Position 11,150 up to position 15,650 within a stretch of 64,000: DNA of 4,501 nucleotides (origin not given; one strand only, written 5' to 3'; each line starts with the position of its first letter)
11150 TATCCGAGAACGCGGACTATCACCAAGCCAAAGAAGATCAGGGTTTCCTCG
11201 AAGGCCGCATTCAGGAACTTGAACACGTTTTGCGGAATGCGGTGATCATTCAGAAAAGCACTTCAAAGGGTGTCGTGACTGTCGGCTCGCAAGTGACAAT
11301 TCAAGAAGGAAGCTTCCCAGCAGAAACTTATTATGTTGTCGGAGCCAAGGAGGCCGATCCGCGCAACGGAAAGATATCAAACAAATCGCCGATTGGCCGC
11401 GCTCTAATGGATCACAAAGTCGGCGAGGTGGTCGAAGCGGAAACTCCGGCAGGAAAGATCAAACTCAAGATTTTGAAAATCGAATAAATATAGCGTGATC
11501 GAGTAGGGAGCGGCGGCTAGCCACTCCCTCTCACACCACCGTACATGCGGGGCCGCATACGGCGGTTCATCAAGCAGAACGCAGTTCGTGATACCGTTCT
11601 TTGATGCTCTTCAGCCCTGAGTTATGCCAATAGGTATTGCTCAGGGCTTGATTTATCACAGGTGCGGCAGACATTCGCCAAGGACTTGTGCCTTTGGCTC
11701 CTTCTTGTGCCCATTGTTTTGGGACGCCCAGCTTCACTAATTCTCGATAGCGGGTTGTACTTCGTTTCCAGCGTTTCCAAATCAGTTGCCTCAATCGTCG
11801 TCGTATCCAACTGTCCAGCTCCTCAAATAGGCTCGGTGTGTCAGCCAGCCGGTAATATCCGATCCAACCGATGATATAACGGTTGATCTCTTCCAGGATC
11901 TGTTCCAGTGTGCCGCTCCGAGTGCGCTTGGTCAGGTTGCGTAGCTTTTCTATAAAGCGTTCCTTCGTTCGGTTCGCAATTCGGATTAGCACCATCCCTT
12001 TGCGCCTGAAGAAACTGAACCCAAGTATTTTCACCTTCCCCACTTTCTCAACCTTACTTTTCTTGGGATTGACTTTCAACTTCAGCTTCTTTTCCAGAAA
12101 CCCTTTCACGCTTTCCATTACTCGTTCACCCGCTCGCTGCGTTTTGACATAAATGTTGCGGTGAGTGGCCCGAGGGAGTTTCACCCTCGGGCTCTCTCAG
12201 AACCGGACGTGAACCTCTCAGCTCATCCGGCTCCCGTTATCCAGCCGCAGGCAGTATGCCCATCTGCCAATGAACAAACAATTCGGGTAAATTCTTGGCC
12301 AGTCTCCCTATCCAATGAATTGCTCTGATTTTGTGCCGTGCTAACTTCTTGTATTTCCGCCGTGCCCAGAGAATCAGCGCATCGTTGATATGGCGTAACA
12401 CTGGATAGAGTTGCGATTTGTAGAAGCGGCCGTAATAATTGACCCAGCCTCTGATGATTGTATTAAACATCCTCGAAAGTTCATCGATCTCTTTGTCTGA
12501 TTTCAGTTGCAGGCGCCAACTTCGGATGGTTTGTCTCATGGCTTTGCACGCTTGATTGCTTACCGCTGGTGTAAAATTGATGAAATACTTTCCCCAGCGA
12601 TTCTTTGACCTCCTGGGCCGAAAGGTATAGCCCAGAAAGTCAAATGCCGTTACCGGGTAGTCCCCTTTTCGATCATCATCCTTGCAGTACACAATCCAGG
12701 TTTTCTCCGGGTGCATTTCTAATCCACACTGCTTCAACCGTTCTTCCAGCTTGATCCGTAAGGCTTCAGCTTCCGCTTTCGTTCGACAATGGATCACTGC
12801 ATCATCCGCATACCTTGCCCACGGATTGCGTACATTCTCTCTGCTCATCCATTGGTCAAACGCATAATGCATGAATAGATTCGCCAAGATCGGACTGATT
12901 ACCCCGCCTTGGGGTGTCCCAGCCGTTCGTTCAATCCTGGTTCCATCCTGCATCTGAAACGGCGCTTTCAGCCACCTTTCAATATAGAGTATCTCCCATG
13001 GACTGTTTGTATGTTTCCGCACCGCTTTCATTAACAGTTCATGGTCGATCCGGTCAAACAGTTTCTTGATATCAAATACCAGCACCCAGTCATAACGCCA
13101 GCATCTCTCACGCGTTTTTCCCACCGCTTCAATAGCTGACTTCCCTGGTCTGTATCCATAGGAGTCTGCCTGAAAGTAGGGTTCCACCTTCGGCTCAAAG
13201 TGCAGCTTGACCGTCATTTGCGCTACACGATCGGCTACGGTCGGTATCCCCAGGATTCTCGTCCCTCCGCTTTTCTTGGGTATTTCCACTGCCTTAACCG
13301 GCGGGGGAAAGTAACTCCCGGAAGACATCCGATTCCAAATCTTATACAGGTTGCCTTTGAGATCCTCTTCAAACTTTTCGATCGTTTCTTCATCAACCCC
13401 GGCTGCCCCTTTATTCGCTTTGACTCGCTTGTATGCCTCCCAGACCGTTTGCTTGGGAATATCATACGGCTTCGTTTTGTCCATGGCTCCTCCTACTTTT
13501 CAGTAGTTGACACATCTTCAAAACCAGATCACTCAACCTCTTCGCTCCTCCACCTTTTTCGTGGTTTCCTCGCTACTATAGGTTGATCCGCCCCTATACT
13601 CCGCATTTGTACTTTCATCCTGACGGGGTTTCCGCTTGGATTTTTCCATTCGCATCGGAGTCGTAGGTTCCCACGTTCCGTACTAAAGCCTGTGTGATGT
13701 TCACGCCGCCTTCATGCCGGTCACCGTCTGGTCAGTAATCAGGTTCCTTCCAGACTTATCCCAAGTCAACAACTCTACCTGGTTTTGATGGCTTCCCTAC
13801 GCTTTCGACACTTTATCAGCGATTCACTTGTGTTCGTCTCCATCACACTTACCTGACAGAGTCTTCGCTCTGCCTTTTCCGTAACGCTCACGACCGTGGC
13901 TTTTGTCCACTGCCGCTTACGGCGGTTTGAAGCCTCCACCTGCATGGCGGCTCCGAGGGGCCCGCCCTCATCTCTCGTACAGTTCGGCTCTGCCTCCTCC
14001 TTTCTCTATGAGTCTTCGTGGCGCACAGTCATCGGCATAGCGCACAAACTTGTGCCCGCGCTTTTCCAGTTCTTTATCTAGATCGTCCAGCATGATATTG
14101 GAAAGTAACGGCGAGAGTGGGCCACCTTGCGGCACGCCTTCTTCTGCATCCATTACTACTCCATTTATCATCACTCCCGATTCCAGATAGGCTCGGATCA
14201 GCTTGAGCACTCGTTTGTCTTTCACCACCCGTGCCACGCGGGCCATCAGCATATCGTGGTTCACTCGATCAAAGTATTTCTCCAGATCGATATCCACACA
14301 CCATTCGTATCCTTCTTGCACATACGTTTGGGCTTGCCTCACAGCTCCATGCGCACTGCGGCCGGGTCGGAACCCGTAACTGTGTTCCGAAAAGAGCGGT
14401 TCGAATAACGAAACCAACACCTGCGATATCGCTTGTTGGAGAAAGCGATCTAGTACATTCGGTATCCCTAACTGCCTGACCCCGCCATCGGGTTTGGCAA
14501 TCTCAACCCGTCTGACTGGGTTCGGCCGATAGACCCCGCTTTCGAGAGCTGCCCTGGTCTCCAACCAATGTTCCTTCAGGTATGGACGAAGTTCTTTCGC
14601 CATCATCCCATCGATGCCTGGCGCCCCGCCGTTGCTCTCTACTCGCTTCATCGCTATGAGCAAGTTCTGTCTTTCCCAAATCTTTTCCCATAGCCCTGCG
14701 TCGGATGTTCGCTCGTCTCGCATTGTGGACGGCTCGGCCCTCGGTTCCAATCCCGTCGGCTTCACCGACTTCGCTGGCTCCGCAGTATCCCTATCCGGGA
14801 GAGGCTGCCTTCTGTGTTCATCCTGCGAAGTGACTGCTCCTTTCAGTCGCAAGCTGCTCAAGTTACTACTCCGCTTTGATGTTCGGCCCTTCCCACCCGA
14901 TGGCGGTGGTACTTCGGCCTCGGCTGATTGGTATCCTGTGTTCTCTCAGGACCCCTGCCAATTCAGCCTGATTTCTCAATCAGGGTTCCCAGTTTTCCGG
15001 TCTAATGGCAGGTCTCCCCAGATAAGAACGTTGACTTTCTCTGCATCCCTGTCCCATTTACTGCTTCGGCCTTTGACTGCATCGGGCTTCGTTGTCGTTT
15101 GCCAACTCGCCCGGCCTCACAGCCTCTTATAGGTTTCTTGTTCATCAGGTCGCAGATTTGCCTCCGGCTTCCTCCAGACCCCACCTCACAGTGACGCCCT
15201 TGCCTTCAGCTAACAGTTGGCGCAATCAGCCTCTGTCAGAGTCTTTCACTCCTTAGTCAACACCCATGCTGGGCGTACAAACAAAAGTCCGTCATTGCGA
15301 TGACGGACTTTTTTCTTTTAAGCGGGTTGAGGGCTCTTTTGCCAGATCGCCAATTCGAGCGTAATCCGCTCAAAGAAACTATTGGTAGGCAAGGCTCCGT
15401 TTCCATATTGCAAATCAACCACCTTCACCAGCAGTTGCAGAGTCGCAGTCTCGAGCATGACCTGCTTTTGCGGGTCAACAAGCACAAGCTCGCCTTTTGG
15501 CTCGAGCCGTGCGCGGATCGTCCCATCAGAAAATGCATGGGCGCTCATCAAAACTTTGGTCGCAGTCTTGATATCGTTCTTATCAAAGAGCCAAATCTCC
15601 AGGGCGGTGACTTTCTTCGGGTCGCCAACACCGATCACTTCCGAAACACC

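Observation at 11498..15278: Nested group II introns: intron B sits inside the reverse-transcriptase gene of intron A exactly after the YADD codons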

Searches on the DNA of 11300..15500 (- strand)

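Call 7: search_rna_families(source=window, start=11300, end=15500, threshold=evalue, max_evalue=1, show_alignments=8)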
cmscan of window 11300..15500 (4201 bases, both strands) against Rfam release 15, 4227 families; matches with E-value up to 1: 8.
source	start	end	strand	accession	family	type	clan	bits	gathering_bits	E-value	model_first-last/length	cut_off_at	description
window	15027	15195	-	RF02001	group-II-D1D4-3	Intron;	CL00102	133.5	32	1.6e-28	1-170/170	no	Group II catalytic intron D1-D4-3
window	13851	13969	-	RF01999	group-II-D1D4-2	Intron;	CL00102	104.8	36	1e-21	1-118/118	no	Group II catalytic intron D1-D4-2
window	12160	12235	-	RF00029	Intron_gpII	Intron;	-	54.8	40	3.4e-09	1-77/77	no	Group II catalytic intron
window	11498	11567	-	RF00029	Intron_gpII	Intron;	-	45.1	40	8.3e-07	1-77/77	no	Group II catalytic intron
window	12197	12235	-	RF04357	Plastid-ndhA-ndhB-2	Intron;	CL00155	40.1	53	1.1e-06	1-41/41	no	Plastid-ndhA-ndhB-2 group II-D5 intron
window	14886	14988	-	RF01998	group-II-D1D4-1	Intron;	CL00102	35.3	35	0.0007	1-84/84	no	Group II catalytic intron D1-D4-1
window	12199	12233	-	RF04336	Plastid-petD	Intron;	-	23.7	65.5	0.097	10-44/47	no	Plastid-petD group II-D5 intron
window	15278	15353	-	RF00506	Thr_leader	Cis-reg; leader;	-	22.3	55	0.58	1-118/118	no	Threonine operon leader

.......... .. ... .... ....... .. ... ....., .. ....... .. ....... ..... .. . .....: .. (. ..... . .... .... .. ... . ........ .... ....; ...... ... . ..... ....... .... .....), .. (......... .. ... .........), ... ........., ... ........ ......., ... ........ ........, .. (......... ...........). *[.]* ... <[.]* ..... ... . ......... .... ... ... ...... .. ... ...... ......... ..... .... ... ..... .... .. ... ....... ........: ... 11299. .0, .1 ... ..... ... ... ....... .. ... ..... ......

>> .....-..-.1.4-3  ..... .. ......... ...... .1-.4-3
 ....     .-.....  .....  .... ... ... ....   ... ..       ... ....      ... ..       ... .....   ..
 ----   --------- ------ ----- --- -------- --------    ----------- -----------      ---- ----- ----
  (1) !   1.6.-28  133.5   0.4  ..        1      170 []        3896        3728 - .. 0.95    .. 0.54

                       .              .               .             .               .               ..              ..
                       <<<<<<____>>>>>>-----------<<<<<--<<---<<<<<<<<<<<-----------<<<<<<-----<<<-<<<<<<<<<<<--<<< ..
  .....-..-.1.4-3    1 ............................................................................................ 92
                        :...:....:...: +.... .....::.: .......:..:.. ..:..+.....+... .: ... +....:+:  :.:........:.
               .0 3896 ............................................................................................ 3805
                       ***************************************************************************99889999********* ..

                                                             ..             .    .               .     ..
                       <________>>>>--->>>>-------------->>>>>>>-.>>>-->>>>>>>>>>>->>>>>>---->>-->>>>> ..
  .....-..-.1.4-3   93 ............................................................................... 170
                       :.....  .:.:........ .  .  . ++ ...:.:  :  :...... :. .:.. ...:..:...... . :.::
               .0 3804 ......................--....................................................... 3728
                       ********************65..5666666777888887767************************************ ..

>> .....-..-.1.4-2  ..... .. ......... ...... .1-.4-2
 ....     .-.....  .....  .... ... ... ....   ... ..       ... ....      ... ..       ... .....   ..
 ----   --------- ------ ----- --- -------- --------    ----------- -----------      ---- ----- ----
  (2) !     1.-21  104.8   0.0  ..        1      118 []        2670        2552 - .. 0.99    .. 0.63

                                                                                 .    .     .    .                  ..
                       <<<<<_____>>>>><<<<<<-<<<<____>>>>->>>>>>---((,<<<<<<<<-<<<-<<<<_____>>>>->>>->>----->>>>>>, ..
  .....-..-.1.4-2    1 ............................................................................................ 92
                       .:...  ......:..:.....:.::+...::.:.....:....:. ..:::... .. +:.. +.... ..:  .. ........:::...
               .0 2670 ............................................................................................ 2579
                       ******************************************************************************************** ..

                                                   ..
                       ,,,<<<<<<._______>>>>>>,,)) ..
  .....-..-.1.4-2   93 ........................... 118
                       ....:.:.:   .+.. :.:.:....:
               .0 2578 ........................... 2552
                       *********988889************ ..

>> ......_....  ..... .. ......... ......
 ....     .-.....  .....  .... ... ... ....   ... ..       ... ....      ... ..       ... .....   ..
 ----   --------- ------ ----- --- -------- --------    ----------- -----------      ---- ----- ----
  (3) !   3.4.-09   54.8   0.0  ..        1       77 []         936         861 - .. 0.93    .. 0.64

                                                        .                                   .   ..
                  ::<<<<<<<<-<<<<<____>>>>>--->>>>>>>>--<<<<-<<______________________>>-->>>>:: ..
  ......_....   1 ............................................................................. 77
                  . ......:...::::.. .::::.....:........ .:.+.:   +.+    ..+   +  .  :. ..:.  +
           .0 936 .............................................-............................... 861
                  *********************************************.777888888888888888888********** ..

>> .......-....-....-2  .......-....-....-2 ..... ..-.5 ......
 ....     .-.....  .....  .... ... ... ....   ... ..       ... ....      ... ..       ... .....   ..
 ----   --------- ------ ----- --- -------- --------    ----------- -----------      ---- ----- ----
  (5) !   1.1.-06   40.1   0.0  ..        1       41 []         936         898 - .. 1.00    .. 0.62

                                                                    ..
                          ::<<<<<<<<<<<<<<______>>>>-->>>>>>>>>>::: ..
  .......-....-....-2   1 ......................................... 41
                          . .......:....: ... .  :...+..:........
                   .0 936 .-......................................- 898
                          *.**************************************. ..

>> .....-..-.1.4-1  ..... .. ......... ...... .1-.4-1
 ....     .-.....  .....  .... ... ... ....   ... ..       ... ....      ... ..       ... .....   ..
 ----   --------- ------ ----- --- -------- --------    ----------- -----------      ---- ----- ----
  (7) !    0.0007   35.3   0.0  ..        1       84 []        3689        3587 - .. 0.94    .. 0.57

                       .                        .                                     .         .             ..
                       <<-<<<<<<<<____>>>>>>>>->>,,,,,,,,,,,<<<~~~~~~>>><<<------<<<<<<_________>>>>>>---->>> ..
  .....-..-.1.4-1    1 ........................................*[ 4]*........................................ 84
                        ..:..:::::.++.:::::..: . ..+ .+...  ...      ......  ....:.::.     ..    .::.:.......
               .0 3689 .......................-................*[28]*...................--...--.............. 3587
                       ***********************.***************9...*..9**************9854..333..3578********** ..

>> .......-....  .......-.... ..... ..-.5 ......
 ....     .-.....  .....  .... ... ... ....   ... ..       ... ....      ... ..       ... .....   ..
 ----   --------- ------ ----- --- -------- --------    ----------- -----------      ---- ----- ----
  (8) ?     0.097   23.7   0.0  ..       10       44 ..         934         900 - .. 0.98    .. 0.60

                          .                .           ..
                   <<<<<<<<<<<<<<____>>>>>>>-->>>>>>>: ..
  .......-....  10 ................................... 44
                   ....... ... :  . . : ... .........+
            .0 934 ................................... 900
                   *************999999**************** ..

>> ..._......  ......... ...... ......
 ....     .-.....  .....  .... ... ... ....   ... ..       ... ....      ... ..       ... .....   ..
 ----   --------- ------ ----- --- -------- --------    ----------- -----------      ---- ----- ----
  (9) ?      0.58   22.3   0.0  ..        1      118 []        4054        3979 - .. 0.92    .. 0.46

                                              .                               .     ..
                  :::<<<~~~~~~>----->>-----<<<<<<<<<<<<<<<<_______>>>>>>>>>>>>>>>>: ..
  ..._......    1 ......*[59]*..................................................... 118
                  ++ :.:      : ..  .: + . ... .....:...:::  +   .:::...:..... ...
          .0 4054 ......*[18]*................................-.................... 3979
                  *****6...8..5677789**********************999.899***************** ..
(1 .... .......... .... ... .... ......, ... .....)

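Call 36: search_dna_similar(query=window:12160-14026:-, collection=plasmids, mode=distant, max_rows=25)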
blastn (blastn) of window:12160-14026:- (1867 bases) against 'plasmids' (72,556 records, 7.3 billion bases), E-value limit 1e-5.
Records with a match: 591; places in all: 1022; records where one place covers at least 80% of the query: 32.
Best place of each record, by identity: 90-95% 1; 80-90% 32; 60-80% 558.
By first word of the organism name: Shigella 119; Rhizobium 76; Sinorhizobium 74; Bradyrhizobium 33; Salmonella 30; Acinetobacter 29; Escherichia 26; Streptomyces 23; Pseudomonas 21; Enterobacter 10; and 59 more.
By predicted mobility (MOB-suite, as given by PLSDB): conjugative 270; mobilizable 179; non-mobilizable 142.
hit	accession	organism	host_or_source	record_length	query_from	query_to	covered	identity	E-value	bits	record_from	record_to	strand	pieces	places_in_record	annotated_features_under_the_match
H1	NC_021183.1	Clostridium pasteurianum BC1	-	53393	54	1863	97%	72.0%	0e+0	948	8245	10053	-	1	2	ltrA: group II intron reverse transcriptase/maturase | group II intron maturase-specific domain-containing protein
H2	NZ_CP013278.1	Bacillus thuringiensis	Vectobac,bacterial clone,Commercial ...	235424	45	1866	98%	67.7%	9e-150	538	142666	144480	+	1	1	ltrA: group II intron reverse transcriptase/maturase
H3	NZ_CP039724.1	Bacillus thuringiensis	whole organism,soil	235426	45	1866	98%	67.7%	9e-150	538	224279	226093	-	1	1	ltrA: group II intron reverse transcriptase/maturase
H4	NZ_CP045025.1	Bacillus thuringiensis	whole organism,soil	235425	45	1866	98%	67.7%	9e-150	538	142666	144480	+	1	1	ltrA: group II intron reverse transcriptase/maturase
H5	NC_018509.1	Bacillus thuringiensis HD-789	-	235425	45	1866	98%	67.7%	9e-150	538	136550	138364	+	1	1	ltrA: group II intron reverse transcriptase/maturase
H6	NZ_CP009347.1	Bacillus thuringiensis HD1002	Sewage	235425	45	1866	98%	67.7%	9e-150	538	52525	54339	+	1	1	ltrA: group II intron reverse transcriptase/maturase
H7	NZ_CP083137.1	Bacillus thuringiensis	whole organism,Biopesticide Solbac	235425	45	1866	98%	67.7%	9e-150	538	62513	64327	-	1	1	ltrA: group II intron reverse transcriptase/maturase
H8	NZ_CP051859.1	Bacillus thuringiensis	cell culture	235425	45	1866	98%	67.7%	9e-150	538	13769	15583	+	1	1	ltrA: group II intron reverse transcriptase/maturase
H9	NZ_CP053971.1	Bacillus thuringiensis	-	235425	45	1866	98%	67.7%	9e-150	538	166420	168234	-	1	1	ltrA: group II intron reverse transcriptase/maturase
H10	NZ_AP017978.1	Neochlamydia sp. S13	-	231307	45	1864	97%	67.7%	2e-157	563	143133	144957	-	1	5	ltrA: group II intron reverse transcriptase/maturase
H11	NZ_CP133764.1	Peribacillus sp. R9-11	sediment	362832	54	1835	95%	68.9%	0e+0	661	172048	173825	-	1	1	ltrA: group II intron reverse transcriptase/maturase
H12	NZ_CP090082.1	Bacillus cereus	cell culture,Contaminated soil sample ...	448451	45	1866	98%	67.3%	1e-134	489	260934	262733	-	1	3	none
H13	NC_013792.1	Alkalihalophilus pseudofirmus OF4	-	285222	45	1835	96%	68.1%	6e-171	609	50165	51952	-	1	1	ltrA: group II intron reverse transcriptase/maturase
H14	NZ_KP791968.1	Vibrio parahaemolyticus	-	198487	54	1867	97%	67.2%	2e-146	527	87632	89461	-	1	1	ltrA: group II intron reverse transcriptase/maturase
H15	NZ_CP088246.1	Metabacillus sp. B2-18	single cell,human skin swab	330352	45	1866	98%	66.3%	2e-114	422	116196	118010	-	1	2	none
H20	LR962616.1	Enterococcus faecalis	-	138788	77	1866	96%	66.7%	2e-114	422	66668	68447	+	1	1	record has no annotation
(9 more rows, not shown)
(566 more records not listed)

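Call 37: get_annotated_region(hit=H5, flank=1500)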
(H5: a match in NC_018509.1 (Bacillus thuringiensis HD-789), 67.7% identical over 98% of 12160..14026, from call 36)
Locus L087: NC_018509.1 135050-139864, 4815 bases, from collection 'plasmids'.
description: Bacillus thuringiensis HD-789 plasmid pBTHD789-2, complete sequence
organism: Bacillus thuringiensis HD-789 (NCBI taxid 1217737)
taxonomy: Bacteria; Bacillota; Bacilli; Bacillales; Bacillaceae; Bacillus; Bacillus thuringiensis; Bacillus thuringiensis HD-789
host: -; source: -; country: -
typing (MOB-suite, as given by PLSDB): non-mobilizable; replicon rep_cluster_1980
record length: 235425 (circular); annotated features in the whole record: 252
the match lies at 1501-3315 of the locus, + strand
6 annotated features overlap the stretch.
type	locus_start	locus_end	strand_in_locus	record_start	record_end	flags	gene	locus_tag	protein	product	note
CDS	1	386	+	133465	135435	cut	ligA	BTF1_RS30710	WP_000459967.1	NAD-dependent DNA ligase LigA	GO:0006281 - DNA repair [Evidence IEA]; GO:0006260 - DNA replication [Evidence IEA]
CDS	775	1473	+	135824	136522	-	-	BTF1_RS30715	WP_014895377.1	reverse transcriptase domain-containing protein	-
CDS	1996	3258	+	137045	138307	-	ltrA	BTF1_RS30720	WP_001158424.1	group II intron reverse transcriptase/maturase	GO:0000373 - Group II intron splicing [Evidence IEA]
CDS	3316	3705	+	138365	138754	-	-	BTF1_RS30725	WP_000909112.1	hypothetical protein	-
CDS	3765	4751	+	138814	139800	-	-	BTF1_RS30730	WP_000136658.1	SLOG family protein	-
CDS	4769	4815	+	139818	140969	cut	-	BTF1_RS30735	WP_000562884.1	GIY-YIG nuclease family protein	-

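Call 38: get_annotated_region(hit=H1, flank=1500)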
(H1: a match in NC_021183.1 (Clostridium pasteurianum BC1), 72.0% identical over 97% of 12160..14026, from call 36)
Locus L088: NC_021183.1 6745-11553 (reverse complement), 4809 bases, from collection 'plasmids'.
description: Clostridium pasteurianum BC1 plasmid pCLOPA01, complete sequence
organism: Clostridium pasteurianum BC1 (NCBI taxid 86416)
taxonomy: Bacteria; Bacillota; Clostridia; Eubacteriales; Clostridiaceae; Clostridium; Clostridium pasteurianum; Clostridium pasteurianum BC1
host: -; source: -; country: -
typing (MOB-suite, as given by PLSDB): non-mobilizable; replicon rep_cluster_829
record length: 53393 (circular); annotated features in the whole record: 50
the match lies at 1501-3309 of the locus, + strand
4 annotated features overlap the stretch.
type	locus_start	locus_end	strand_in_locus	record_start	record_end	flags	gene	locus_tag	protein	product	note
CDS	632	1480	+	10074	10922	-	-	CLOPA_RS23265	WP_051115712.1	reverse transcriptase domain-containing protein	-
CDS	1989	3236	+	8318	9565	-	ltrA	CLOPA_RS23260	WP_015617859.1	group II intron reverse transcriptase/maturase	GO:0000373 - Group II intron splicing [Evidence IEA]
CDS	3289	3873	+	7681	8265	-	-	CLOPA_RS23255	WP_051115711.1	group II intron maturase-specific domain-containing protein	-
CDS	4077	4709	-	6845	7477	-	-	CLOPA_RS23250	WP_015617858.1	CatB-related O-acetyltransferase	GO:0046677 - response to antibiotic [Evidence IEA]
